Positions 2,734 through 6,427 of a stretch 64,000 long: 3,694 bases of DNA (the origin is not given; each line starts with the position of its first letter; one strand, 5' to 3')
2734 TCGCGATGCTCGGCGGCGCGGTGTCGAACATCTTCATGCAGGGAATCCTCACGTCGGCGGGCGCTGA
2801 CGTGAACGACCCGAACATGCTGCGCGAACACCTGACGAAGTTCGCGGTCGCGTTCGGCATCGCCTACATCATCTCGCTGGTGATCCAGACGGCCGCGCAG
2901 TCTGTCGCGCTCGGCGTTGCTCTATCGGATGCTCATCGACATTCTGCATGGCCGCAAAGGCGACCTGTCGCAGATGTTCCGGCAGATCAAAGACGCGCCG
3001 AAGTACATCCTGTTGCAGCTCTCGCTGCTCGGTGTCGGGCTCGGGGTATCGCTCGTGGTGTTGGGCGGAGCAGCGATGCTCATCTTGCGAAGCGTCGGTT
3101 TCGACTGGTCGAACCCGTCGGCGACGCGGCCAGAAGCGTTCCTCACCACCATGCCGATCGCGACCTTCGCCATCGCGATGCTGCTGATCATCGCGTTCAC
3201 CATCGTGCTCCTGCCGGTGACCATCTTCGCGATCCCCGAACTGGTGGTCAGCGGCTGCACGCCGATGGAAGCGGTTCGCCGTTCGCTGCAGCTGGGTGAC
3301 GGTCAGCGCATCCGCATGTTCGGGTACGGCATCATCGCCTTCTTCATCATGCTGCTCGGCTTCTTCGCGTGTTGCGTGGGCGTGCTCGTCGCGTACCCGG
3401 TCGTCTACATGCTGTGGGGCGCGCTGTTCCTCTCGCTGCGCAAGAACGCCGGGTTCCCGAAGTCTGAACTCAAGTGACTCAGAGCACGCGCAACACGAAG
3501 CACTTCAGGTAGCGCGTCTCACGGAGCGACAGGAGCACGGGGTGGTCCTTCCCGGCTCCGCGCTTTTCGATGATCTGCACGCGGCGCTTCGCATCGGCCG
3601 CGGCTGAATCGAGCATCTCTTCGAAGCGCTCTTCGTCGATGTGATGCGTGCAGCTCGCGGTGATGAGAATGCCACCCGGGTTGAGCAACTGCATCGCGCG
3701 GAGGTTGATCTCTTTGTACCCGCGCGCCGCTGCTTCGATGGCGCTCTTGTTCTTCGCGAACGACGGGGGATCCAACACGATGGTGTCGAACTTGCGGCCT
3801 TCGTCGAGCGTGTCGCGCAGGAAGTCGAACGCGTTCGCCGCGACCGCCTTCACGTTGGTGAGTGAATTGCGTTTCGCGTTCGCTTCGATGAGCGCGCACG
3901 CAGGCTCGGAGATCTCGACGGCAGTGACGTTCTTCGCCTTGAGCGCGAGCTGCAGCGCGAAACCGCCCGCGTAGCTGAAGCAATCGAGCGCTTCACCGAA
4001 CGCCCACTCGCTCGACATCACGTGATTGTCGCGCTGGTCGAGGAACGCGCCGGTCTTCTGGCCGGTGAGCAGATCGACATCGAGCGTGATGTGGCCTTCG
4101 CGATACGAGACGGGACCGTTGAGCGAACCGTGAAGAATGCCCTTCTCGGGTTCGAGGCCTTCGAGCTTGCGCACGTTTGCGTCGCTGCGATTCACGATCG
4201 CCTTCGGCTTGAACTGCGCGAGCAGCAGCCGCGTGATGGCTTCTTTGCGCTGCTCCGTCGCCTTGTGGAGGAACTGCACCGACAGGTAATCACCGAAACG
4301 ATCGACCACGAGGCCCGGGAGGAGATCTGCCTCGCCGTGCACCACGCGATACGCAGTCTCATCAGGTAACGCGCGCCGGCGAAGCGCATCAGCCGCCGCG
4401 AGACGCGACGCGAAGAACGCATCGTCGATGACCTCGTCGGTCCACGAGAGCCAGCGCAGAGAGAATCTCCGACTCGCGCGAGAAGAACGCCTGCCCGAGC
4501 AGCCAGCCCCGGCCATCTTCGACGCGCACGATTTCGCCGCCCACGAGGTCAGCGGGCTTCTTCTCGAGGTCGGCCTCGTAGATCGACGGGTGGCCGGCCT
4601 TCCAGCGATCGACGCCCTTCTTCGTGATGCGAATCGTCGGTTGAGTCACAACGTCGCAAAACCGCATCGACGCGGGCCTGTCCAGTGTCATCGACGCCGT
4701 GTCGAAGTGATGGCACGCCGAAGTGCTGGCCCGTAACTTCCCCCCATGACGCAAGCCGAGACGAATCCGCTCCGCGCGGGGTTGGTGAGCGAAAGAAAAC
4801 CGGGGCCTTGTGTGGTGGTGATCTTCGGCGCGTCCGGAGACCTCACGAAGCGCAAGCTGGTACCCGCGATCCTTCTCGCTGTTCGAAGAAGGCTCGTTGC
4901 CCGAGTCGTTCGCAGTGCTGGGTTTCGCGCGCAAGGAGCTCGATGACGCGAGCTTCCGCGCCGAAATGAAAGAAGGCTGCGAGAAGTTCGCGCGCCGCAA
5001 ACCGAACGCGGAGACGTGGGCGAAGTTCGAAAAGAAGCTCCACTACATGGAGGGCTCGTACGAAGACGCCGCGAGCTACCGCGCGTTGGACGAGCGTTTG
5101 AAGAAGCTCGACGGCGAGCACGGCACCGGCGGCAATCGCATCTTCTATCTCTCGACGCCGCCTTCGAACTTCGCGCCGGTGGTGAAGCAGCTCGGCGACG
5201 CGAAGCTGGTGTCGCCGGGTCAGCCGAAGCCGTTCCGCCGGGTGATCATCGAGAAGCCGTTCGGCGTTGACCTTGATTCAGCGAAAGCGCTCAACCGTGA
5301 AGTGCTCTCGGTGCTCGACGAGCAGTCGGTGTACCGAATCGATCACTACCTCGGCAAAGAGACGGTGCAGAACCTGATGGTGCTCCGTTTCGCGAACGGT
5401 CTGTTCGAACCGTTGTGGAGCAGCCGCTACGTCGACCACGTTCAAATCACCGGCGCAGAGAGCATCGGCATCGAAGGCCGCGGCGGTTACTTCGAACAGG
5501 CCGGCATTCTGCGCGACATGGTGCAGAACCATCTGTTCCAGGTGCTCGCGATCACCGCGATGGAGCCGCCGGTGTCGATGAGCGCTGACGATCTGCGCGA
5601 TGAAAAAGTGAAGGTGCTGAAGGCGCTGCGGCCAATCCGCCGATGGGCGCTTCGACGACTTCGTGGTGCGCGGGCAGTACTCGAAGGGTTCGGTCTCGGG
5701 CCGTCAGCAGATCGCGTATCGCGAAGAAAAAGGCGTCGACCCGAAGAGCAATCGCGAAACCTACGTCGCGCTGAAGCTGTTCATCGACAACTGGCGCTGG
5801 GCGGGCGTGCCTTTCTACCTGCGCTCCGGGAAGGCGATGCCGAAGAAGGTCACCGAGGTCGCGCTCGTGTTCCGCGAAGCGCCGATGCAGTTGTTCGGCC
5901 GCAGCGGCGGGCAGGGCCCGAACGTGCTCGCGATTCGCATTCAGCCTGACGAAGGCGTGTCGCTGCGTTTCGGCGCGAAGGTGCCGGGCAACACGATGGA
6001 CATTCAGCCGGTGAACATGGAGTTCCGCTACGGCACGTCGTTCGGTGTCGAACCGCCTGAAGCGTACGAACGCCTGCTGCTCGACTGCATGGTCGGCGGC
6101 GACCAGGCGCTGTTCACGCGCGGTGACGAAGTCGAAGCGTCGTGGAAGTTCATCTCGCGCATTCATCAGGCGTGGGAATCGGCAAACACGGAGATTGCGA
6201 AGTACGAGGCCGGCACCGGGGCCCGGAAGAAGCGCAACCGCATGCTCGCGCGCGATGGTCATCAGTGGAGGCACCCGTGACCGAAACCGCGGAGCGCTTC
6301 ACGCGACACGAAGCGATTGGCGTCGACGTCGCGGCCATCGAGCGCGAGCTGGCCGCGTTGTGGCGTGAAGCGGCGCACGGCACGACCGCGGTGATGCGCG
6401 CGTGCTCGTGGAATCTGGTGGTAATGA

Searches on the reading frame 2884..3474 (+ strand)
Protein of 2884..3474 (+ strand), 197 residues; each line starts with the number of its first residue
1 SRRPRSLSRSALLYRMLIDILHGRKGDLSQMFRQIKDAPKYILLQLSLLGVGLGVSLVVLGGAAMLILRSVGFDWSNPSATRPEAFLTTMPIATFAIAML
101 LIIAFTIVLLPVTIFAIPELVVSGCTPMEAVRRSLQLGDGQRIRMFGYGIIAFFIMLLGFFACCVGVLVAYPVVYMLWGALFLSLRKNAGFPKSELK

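Call 96: search_protein_families(library=pfam, max_evalue=0.001, proteins=[window:2884-3474:+])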
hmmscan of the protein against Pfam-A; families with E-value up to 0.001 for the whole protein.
window:2884-3474:+ (197 aa): 3 families
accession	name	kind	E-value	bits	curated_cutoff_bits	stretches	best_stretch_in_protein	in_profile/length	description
PF24400.1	DUF7544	-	1.5e-06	28.1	27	1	46-183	116-244/302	Family of unknown function (DUF7544)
PF25231.1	DUF7847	-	1.5e-06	28.1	28.7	1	13-160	59-197/252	Domain of unknown function (DUF7847)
PF10110.14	GPDPase_memb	-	0.00071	18.8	29.6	1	89-169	161-238/321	Membrane domain of glycerophosphoryl diester phosphodiesterase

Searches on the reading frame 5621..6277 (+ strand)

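Call 96: search_protein_families(library=pfam, max_evalue=0.001, proteins=[window:5621-6277:+])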
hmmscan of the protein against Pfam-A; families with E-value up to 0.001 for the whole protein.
window:5621-6277:+ (219 aa): 1 family
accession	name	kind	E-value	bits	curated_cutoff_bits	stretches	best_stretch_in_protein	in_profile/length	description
PF02781.21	G6PD_C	-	1.5e-72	244.6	27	1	10-217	91-296/296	Glucose-6-phosphate dehydrogenase, C-terminal domain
